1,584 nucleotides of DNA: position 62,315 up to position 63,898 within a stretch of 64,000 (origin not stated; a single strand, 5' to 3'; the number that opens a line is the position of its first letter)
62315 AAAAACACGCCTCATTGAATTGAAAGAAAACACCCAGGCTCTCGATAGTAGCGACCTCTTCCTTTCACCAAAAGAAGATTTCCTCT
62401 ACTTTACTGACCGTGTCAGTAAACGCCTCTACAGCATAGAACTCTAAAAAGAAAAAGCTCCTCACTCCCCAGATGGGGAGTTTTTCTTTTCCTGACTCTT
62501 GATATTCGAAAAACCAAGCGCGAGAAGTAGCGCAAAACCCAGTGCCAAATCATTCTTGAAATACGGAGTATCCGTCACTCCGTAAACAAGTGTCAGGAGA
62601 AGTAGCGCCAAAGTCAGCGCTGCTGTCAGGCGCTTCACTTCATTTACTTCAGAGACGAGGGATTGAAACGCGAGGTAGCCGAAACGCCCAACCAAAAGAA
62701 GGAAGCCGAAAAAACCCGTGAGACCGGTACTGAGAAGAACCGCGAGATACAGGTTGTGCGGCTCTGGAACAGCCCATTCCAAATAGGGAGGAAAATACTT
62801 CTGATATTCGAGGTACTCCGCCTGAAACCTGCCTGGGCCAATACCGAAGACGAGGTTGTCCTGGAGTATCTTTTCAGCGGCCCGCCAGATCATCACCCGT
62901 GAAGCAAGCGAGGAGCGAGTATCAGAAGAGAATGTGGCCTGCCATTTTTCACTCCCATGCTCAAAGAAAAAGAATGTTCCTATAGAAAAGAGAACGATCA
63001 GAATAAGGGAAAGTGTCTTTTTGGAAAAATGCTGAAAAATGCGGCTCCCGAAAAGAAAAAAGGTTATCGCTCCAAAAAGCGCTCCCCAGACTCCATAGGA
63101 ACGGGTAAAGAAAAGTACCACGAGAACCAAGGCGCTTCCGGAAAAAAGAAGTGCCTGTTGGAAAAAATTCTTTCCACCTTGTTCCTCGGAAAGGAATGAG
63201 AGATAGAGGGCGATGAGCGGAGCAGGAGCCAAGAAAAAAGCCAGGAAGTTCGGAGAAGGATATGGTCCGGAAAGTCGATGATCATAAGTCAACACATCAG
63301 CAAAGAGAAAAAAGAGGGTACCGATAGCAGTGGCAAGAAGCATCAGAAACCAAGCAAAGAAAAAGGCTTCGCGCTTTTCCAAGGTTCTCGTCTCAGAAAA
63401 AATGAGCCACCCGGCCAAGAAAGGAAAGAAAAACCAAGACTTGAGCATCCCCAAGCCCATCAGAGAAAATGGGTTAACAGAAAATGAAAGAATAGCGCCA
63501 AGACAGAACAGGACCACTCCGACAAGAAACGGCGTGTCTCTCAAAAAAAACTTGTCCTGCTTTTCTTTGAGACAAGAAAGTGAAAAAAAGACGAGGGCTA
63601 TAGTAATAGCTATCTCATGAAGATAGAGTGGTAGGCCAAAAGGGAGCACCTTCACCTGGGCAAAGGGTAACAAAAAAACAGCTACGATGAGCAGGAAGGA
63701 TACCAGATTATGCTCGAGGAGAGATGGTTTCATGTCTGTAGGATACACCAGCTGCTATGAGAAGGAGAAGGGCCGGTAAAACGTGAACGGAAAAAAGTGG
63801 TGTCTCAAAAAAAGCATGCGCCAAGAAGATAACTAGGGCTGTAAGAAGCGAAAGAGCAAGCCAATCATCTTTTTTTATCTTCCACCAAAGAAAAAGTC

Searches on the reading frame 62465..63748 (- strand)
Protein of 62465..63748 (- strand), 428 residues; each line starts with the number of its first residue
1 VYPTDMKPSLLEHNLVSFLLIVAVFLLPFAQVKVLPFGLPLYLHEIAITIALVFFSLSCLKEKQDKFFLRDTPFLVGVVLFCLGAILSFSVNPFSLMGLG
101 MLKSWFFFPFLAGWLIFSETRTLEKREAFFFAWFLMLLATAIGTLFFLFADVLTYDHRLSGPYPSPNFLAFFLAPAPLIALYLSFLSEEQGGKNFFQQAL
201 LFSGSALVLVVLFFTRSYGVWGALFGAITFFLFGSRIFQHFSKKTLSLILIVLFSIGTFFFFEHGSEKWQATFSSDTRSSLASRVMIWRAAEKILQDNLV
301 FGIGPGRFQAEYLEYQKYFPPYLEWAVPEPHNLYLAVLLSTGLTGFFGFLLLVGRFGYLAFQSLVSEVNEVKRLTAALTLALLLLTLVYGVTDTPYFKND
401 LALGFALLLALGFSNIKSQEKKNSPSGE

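Call 8: search_protein_families(library=pfam, proteins=[window:62465-63748:-], max_evalue=0.01)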
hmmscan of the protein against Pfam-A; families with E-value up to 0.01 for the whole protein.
window:62465-63748:- (428 aa): 1 family
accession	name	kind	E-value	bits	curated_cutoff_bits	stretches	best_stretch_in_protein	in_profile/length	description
PF04932.20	Wzy_C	-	6.8e-19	68.6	31.7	1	205-350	3-149/149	O-Antigen ligase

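Call 50: find_encoding_contigs(protein=window:62465-63748:-, flank=10000, max_places=3)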
Protein window:62465-63748:- (428 aa): no gene with exactly this product is on record in the collection.
